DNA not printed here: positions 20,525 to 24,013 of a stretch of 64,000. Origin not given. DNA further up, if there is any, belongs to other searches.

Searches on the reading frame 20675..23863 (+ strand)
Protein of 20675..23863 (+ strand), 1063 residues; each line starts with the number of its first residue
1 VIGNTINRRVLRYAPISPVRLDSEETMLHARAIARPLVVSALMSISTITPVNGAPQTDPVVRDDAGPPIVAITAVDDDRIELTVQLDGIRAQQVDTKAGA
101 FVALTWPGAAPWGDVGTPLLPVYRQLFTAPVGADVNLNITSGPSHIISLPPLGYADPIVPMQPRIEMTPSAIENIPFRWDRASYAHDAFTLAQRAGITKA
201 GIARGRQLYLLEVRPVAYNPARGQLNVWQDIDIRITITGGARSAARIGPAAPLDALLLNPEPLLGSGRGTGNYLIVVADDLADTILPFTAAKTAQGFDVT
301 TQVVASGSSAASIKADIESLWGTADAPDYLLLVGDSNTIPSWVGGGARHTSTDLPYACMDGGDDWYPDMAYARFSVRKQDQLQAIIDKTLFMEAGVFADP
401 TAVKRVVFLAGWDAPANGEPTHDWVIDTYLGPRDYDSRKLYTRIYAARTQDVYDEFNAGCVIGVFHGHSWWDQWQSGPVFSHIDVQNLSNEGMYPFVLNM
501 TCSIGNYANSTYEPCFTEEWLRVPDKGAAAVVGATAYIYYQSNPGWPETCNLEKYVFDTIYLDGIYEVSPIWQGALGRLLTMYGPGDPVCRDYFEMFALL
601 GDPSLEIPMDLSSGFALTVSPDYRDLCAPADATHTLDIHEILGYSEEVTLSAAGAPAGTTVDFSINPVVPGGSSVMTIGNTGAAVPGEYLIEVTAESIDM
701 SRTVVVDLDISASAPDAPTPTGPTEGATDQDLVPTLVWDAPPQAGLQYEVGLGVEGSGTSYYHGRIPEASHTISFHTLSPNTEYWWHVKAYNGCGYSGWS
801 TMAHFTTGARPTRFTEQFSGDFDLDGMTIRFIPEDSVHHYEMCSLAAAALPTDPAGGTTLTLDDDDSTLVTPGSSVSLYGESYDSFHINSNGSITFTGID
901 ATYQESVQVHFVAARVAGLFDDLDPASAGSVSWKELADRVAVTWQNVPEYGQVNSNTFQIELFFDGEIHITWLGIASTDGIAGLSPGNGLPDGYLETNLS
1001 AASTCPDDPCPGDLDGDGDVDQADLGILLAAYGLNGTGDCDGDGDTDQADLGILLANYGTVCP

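Call 28: search_protein_families(library=pfam, proteins=[window:20675-23863:+], max_evalue=0.001)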
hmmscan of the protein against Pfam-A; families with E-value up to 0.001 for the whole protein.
window:20675-23863:+ (1063 aa): 5 families
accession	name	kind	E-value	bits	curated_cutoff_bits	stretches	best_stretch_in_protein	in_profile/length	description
PF01364.23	Peptidase_C25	-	7.1e-47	160.9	23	1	273-606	1-373/374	Peptidase family C25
PF08126.16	Propeptide_C25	-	1.4e-06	28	22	1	76-238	18-173/205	Propeptide_C25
PF00041.27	fn3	-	0.00023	21.7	25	1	736-803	18-81/84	Fibronectin type III domain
PF25788.1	Ig_Rha78A_N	-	0.00052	20.7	27.4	0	773-808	66-102/105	Rha78A-like, N-terminal immunoglobulin domain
PF06119.19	NIDO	-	0.00059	20.3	25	0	940-966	82-111/186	Nidogen-like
